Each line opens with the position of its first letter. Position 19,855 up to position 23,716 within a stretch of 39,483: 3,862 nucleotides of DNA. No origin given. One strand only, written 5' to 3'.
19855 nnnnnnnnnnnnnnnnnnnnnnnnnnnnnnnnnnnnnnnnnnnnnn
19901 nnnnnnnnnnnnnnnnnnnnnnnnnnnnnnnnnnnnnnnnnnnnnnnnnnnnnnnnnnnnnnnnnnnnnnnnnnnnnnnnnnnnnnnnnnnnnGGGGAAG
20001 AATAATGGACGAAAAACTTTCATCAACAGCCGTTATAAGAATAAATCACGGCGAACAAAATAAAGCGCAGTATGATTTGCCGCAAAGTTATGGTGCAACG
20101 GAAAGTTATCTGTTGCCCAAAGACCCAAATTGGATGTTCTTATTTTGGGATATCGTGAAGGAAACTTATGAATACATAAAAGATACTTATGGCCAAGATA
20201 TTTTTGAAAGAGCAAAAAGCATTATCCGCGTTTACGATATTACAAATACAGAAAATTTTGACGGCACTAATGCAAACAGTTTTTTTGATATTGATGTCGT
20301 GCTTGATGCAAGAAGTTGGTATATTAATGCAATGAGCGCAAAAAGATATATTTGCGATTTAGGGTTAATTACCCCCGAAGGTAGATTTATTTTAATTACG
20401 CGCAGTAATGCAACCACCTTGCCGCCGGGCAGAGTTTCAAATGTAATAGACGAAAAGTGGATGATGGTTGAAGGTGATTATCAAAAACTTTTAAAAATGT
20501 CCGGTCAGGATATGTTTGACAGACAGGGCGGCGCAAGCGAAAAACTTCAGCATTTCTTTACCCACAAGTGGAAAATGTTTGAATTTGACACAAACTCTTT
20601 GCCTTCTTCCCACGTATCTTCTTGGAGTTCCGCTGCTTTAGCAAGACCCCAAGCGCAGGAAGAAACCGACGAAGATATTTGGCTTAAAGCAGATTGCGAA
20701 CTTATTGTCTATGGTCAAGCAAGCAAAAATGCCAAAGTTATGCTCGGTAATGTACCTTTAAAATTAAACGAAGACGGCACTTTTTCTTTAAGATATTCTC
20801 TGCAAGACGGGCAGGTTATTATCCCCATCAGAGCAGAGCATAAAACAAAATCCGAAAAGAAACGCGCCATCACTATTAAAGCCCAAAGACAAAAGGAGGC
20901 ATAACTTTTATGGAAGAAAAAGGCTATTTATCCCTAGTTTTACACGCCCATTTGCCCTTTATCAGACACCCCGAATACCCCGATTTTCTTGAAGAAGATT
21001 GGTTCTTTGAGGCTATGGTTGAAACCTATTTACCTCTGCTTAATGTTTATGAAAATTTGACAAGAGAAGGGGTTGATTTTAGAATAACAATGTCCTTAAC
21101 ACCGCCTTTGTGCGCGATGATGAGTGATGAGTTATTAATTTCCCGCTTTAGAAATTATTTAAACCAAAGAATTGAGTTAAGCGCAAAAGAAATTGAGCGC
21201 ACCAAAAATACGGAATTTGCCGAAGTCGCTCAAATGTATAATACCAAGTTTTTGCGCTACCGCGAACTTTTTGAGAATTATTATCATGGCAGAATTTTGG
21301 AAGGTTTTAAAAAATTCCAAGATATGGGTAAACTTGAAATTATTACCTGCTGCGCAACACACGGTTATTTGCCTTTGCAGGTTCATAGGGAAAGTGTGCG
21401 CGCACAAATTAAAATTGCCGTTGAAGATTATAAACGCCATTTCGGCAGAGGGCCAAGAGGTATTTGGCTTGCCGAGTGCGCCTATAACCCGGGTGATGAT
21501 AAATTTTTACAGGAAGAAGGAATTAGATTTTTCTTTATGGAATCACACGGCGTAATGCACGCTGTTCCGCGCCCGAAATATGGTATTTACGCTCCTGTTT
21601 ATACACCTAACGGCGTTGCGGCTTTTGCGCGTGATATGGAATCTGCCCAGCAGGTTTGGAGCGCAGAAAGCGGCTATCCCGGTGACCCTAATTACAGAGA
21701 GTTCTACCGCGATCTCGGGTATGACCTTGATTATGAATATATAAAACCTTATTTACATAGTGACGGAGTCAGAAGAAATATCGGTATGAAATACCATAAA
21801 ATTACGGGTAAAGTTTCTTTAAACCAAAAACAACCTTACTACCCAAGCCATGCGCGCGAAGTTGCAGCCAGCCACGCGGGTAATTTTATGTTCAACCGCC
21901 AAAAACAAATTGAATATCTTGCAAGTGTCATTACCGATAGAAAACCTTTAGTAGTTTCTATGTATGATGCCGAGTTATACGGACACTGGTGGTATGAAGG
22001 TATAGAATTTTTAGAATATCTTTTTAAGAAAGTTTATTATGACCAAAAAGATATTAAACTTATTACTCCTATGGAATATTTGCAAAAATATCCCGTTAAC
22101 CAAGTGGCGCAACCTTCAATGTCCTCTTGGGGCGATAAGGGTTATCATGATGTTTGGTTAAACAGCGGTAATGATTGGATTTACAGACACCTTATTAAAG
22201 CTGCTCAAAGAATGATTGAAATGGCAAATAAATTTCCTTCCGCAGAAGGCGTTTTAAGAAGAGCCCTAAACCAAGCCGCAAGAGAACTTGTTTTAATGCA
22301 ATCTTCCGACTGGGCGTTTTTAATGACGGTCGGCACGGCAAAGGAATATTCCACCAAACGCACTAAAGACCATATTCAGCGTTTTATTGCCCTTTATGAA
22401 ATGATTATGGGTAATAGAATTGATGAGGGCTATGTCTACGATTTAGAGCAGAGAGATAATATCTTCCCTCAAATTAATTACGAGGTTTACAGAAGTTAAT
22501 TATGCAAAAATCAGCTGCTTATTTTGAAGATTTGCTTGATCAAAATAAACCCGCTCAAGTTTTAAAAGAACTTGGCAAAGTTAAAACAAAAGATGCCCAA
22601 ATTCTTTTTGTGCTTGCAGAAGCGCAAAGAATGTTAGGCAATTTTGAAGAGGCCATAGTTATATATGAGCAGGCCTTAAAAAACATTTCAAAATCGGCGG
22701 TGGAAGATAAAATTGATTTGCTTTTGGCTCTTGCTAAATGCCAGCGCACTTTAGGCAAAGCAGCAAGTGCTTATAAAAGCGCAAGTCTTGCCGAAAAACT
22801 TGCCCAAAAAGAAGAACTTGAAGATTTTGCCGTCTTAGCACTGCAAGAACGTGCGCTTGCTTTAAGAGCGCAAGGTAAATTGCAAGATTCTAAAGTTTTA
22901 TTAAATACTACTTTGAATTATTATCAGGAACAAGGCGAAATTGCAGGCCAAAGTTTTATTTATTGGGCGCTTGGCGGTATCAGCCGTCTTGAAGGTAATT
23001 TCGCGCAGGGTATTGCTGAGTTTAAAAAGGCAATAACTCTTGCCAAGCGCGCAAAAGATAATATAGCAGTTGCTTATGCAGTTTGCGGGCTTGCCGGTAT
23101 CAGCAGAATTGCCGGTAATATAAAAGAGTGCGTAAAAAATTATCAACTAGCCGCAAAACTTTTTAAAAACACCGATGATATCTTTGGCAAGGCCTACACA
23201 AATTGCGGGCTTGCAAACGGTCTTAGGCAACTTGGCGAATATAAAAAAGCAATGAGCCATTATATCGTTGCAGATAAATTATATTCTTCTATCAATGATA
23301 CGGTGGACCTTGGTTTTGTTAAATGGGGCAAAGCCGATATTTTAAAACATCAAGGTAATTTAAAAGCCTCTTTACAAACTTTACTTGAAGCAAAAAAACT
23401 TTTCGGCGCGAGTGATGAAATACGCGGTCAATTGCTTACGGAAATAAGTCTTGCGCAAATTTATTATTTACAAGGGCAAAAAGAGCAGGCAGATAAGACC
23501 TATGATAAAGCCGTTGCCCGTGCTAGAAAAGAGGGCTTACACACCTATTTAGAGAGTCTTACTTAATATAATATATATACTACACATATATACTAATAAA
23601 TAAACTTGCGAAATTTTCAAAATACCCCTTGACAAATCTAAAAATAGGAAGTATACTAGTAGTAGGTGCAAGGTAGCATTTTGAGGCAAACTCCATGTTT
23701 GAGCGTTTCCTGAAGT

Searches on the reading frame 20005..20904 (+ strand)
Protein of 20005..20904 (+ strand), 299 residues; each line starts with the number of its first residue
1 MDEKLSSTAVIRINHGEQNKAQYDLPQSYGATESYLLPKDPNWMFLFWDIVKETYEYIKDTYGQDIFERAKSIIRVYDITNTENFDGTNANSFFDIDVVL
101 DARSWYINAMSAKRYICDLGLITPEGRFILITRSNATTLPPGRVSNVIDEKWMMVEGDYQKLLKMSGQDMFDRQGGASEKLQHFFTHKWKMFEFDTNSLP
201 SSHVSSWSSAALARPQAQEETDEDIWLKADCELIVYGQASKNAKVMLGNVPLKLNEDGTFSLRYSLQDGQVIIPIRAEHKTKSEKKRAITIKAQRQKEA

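Call 3: search_protein_families(library=pfam, proteins=[window:20005-20904:+], max_evalue=0.1)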
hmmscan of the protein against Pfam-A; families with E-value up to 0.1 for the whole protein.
window:20005-20904:+ (299 aa): 2 families
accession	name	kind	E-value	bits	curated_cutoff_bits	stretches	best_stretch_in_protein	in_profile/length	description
PF16258.11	DUF4912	-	4.4e-30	104.8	29.4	1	29-150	1-118/118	Domain of unknown function (DUF4912)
PF09136.16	Glucodextran_B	-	0.00097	19.5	27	1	252-294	40-82/83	Glucodextranase, domain B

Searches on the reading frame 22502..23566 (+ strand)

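Call 3: search_protein_families(library=pfam, proteins=[window:22502-23566:+], max_evalue=0.1)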
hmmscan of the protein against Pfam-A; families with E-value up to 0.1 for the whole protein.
window:22502-23566:+ (354 aa): 23 families
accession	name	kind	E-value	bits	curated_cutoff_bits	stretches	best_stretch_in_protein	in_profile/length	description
PF13424.12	TPR_12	-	1.2e-20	73.9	30.1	5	276-343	8-77/77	Tetratricopeptide repeat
PF17874.7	TPR_MalT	-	1.2e-16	61.4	45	3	235-348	84-198/336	MalT-like TPR region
PF07719.23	TPR_2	-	2.4e-14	52.6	27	2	32-60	1-29/34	Tetratricopeptide repeat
PF00515.34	TPR_1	-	8.4e-11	41.7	27.8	2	32-60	1-29/34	Tetratricopeptide repeat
PF13428.12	TPR_14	-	5.5e-10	39.4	23.5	1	34-61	3-30/44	Tetratricopeptide repeat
PF13181.12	TPR_8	-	2.7e-09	36.9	25.7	2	32-60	1-29/34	Tetratricopeptide repeat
PF13176.12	TPR_7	-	8.3e-07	29.1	27.9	1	35-62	2-28/36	Tetratricopeptide repeat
PF24575.1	TPR_Slam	-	6e-06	27.1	35.2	0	135-180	32-76/104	Surface lipoprotein assembly modifier, N-terminal TPR repeats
PF14559.12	TPR_19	-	1.1e-05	26.1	25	1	11-61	1-54/68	Tetratricopeptide repeat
PF07721.20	TPR_4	-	2.9e-05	24.7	27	0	33-56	2-25/26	Tetratricopeptide repeat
PF13432.12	TPR_16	-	0.00011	23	32.7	1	4-62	16-61/65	Tetratricopeptide repeat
PF13374.12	TPR_10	-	0.00011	22.5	27.5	0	316-343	7-34/42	Tetratricopeptide repeat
PF14938.12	SNAP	-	0.00026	21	25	0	205-254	129-178/282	Soluble NSF attachment protein, SNAP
PF21325.3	SHPRH_helical-1st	-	0.00045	20.8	27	0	190-224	23-57/95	E3 ubiquitin-protein ligase SHPRH, first helical domain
PF13174.12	TPR_6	-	0.001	20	26.3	1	35-61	3-29/33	Tetratricopeptide repeat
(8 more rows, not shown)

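Call 4: search_protein_families(library=ncbifam, proteins=[window:22502-23566:+], max_evalue=0.1)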
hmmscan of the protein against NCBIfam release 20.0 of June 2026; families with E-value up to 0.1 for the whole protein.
window:22502-23566:+ (354 aa): 14 families
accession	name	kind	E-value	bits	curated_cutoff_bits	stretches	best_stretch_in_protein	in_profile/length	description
NF041717.1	HaaA_phane_TPR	equivalog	1.7e-09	36.4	1125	1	31-262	631-863/882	cyclophane-containing RiPP biosynthesis TPR protein HaaT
NF053720.1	NsdA_fam_reg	subfamily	2.3e-09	37.3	75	1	174-342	224-399/432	NsdA family TPR-like regulatory protein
NF040586.1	FxSxx_TPR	equivalog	3e-09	35.9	300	2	86-343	400-672/830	FxSxx-COOH system tetratricopeptide repeat protein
NF053617.1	SARPRegAfsRStmc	equivalog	4.5e-09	34.8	1430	2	158-341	743-926/986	SARP-family global regulator AfsR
NF053779.1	BT3442_fam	equivalog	2.2e-06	26.7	940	1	133-232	84-181/563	BT3442 family protein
TIGR02552.1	LcrH_SycD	equivalog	2.3e-06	27.3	104.8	1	30-105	50-120/136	SycD/LcrH family type III secretion system chaperone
NF053520.1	HK_Porph_FimS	equivalog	2.3e-05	22.9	600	1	214-345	147-278/618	sensor histidine kinase FimS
NF040959.1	MamA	equivalog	0.0002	20.8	200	1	16-63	55-102/204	magnetosome protein MamA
NF002725.1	PRK02603.1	equivalog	0.00041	20.4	143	0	150-219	34-100/173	photosystem I assembly protein Ycf3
NF047507.1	TPR_BatC_Lepto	exception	0.00079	18.9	175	0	204-259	71-124/214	TPR repeat-containing protein BatC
TIGR02795.1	tol_pal_ybgF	equivalog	0.0084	16.7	90.1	1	31-92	40-97/119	tol-pal system protein YbgF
TIGR03939.1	PGA_TPR_OMP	equivalog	0.0098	14.1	366.65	1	28-103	82-152/800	poly-beta-1,6 N-acetyl-D-glucosamine export porin PgaA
TIGR00540.1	TPR_hemY_coli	hypoth_equivalog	0.014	14.2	142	1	278-337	326-385/385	heme biosynthesis-associated TPR protein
NF003420.0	PRK04841.1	equivalog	0.05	11.6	537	0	10-345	430-765/903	HTH-type transcriptional regulator MalT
